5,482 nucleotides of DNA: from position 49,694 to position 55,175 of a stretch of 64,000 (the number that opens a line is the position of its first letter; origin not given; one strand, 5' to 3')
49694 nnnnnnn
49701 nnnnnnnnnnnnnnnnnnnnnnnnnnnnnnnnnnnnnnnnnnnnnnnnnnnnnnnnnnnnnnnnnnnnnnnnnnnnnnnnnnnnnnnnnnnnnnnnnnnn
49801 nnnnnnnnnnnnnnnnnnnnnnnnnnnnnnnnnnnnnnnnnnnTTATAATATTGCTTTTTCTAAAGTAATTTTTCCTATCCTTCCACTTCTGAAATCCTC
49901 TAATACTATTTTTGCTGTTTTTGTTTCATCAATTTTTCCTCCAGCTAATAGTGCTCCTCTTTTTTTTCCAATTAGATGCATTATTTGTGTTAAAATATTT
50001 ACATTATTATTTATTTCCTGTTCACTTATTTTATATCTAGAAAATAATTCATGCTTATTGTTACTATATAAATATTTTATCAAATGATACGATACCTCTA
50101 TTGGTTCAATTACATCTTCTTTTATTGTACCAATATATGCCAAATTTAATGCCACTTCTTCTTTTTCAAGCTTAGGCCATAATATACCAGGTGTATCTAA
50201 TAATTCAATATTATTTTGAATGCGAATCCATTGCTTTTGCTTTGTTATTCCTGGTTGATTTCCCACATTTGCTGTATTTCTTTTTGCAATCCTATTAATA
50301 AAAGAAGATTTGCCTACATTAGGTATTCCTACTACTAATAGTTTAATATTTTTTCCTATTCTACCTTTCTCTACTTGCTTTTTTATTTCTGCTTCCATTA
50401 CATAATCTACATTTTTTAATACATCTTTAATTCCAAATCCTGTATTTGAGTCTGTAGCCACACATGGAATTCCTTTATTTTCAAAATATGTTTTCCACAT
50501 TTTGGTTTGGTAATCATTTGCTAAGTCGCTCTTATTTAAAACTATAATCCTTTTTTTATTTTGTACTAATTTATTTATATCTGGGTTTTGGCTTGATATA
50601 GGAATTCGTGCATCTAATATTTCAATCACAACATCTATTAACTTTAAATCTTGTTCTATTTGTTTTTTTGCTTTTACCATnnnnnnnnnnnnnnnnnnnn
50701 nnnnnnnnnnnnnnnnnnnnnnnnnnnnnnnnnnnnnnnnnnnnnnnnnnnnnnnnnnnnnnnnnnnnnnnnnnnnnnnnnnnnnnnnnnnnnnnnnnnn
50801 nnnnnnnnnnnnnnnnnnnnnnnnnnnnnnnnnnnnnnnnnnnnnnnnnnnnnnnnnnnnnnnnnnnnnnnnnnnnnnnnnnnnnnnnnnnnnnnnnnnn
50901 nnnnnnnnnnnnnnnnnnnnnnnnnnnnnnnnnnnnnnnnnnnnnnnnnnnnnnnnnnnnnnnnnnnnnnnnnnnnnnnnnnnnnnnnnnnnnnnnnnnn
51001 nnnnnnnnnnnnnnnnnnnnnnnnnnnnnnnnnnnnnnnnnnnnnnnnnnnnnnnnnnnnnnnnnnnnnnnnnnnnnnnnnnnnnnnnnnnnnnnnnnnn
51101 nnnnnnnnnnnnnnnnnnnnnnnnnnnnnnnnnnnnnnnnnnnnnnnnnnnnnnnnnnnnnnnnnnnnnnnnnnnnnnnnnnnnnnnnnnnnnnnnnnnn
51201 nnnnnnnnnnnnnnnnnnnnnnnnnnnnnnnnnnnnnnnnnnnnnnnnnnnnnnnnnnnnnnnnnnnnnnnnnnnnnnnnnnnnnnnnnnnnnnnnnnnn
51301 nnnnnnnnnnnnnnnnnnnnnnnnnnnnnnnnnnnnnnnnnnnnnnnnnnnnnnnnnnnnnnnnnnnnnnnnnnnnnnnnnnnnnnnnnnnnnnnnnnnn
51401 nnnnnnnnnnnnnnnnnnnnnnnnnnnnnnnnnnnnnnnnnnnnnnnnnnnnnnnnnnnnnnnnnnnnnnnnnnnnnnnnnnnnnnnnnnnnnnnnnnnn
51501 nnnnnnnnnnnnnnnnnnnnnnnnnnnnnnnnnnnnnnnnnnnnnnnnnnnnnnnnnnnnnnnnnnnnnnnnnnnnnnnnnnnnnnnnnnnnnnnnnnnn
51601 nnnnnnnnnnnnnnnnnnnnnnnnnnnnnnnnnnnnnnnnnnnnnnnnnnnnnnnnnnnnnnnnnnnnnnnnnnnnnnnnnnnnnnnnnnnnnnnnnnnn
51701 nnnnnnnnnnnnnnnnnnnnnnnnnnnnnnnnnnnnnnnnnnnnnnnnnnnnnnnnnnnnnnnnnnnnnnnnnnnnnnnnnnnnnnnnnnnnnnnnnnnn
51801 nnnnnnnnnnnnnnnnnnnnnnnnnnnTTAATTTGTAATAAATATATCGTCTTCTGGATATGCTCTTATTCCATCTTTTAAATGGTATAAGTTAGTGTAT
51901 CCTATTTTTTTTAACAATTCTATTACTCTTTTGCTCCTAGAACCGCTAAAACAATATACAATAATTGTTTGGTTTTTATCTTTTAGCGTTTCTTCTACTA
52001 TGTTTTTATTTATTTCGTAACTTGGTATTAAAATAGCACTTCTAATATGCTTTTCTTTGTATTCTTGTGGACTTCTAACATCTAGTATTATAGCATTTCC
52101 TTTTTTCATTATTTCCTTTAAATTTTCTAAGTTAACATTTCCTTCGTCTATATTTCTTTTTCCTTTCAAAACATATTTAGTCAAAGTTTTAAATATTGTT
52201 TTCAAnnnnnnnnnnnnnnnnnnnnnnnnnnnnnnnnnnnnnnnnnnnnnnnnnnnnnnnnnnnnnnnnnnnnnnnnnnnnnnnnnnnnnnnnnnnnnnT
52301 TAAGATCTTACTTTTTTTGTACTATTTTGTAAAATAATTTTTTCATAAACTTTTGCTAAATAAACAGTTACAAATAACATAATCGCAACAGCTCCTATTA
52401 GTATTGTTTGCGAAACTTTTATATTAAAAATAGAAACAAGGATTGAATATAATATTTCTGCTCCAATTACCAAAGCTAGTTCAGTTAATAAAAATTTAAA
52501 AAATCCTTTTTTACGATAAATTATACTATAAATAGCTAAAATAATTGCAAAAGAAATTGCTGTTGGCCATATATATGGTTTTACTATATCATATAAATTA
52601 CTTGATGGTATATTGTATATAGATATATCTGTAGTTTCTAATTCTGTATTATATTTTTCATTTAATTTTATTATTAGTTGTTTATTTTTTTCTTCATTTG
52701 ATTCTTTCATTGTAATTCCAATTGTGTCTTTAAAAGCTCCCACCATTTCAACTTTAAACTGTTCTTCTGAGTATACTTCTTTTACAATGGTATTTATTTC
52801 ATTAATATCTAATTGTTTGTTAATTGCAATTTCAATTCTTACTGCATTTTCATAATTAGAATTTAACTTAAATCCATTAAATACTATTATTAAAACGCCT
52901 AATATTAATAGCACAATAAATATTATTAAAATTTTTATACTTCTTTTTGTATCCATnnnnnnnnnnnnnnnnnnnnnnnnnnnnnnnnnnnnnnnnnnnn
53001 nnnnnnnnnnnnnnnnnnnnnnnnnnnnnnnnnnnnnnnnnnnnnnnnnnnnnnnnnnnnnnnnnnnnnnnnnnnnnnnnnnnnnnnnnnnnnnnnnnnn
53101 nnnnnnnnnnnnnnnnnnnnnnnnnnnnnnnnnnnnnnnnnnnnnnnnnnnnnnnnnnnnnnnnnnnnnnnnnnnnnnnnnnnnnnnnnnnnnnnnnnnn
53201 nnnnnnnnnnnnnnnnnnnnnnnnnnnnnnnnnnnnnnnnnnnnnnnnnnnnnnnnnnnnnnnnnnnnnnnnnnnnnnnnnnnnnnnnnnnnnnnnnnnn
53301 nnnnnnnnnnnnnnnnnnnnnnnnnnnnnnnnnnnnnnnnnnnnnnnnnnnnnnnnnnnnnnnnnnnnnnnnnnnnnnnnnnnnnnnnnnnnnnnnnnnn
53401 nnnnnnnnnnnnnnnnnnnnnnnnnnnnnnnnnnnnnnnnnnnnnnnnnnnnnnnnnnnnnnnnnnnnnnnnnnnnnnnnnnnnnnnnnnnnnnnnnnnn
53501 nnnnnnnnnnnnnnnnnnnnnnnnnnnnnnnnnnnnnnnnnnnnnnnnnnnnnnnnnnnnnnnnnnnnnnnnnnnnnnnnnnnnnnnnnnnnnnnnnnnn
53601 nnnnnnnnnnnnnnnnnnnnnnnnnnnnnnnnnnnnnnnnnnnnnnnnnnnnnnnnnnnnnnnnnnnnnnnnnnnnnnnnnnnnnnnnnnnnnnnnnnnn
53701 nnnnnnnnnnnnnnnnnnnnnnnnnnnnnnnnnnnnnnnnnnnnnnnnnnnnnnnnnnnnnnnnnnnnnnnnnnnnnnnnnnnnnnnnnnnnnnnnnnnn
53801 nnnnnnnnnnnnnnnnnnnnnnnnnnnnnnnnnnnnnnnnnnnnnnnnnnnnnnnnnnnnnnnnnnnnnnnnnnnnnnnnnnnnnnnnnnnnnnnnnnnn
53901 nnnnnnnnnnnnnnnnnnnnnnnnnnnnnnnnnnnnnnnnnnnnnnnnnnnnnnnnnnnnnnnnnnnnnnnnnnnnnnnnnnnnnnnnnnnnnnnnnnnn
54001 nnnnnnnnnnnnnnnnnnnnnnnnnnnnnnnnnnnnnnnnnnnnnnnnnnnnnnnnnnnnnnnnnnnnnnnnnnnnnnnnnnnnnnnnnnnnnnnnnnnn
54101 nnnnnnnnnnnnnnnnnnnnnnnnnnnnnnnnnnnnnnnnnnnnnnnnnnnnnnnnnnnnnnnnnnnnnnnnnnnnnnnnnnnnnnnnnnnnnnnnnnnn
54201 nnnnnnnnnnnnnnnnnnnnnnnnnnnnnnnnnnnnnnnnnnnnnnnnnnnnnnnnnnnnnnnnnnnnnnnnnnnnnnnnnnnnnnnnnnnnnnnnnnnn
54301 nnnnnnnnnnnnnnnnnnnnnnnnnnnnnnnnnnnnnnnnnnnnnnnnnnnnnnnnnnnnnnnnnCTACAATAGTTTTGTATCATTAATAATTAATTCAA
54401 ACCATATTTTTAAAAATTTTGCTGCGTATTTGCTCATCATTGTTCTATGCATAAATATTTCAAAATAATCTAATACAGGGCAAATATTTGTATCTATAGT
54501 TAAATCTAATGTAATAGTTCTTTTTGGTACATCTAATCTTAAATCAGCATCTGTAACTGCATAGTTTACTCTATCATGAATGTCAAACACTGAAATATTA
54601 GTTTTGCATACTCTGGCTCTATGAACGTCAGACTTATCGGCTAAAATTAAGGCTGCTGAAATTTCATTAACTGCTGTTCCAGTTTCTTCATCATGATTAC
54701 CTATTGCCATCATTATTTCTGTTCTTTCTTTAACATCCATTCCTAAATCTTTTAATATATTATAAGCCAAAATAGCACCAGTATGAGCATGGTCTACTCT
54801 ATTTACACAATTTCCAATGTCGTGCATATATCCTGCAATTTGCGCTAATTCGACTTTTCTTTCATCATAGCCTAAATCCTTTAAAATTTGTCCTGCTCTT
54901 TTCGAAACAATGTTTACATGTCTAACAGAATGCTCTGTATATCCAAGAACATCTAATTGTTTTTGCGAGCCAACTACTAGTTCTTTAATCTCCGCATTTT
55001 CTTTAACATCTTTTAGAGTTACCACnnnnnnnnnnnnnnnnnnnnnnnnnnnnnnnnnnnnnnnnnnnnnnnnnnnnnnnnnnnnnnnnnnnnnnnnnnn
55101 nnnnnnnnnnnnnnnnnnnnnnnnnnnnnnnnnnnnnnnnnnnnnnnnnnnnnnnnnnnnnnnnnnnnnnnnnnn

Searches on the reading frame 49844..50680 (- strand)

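Call 77: search_protein_families(library=ncbifam, proteins=[window:49844-50680:-], max_evalue=0.00001)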
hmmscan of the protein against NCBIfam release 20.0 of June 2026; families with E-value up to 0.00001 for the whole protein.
window:49844-50680:- (278 aa): 16 families
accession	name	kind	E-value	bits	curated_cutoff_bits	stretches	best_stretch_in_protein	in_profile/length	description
TIGR03596.1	GTPase_YlqF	equivalog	3.5e-92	308.7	208.2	1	1-274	8-276/276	ribosome biogenesis GTPase YlqF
TIGR03594.1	GTPase_EngA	equivalog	7.9e-20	71.3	306.7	1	10-104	253-354/432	ribosome biogenesis GTPase Der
TIGR00231.1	small_GTP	domain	3.7e-16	59.3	42.5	1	110-172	2-63/164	GTP-binding protein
TIGR03598.1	GTPase_YsxC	equivalog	9.9e-14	51.4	124.45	1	110-175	17-83/186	ribosome biogenesis GTP-binding protein YihA/YsxC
TIGR03597.1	GTPase_YqeH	equivalog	7.4e-13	48.4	297.4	1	6-167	59-216/361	ribosome biogenesis GTPase YqeH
NF007071.0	PRK09518.1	equivalog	1.9e-12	46.5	953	1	6-166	342-502/706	bifunctional cytidylate kinase/GTPase Der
NF002828.0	PRK03003.1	equivalog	2.2e-12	46.4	631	1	6-166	111-271/477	ribosome biogenesis GTPase Der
NF000908.1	PRK00089.1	equivalog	1.4e-11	44.2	237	1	116-190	8-85/291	GTPase Era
TIGR00437.1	feoB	equivalog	1.6e-11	43.6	315.65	1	118-167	1-52/594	ferrous iron transport protein B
NF003661.0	PRK05291.1-3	equivalog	5.8e-11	42.4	380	1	85-165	190-273/448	tRNA uridine-5-carboxymethylaminomethyl(34) synthesis GTPase MnmE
TIGR03918.1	GTP_HydF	equivalog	5.3e-10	38.7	325.55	0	110-165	6-65/392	[FeFe] hydrogenase H-cluster maturation GTPase HydF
TIGR00450.1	mnmE_trmE_thdF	equivalog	5.6e-10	38.9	252.6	1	90-166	188-267/446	tRNA uridine-5-carboxymethylaminomethyl(34) synthesis GTPase MnmE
NF003255.0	PRK04213.1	equivalog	6.5e-09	35.4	164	1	109-196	7-86/204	GTP-binding protein EngB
TIGR02729.1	Obg_CgtA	equivalog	2.3e-07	30.2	280.25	0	116-232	162-273/329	Obg family GTPase CgtA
TIGR00436.1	era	equivalog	1e-06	28.4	116.25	1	114-177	3-69/270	GTPase Era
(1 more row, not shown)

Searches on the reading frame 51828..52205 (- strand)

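Call 91: search_protein_families(library=pfam, proteins=[window:51828-52205:-], max_evalue=0.001)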
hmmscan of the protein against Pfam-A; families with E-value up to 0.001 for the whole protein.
window:51828-52205:- (125 aa): 1 family
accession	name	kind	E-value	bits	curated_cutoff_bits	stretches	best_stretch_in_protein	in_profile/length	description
PF00581.25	Rhodanese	-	1.9e-21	76.8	22.2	1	27-116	3-99/102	Rhodanese-like domain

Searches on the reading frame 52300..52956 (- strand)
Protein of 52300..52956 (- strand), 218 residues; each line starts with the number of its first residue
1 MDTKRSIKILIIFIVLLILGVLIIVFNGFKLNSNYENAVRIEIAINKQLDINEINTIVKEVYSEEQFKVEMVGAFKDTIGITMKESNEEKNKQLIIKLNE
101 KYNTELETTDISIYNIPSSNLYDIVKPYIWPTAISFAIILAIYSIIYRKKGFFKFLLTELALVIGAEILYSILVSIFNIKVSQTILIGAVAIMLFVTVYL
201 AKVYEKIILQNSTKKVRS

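Call 77: search_protein_families(library=ncbifam, proteins=[window:52300-52956:-], max_evalue=0.00001)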
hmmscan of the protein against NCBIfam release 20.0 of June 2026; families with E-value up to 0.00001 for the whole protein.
window:52300-52956:- (218 aa): 1 family
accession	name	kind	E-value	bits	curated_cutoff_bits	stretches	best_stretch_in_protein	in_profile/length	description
TIGR00966.2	transloc_SecF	equivalog_domain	2.3e-10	40.4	160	1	5-193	6-187/279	protein translocase subunit SecF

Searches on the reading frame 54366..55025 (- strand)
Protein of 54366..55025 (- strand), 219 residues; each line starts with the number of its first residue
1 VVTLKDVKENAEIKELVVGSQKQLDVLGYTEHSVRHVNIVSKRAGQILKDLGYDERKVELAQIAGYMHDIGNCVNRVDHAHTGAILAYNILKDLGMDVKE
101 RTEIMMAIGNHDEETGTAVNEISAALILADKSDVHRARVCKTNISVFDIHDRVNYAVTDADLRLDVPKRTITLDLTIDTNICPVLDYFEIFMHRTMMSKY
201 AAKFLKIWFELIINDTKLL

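Call 91: search_protein_families(library=pfam, proteins=[window:54366-55025:-], max_evalue=0.001)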
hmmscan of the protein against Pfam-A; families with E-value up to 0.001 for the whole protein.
window:54366-55025:- (219 aa): 2 families
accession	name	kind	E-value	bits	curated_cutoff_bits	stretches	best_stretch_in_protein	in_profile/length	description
PF01966.28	HD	-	7.4e-07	29.9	22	1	36-133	4-111/116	HD domain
PF08266.18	Cadherin_2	-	0.00091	19.5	23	0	84-143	14-70/83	Cadherin-like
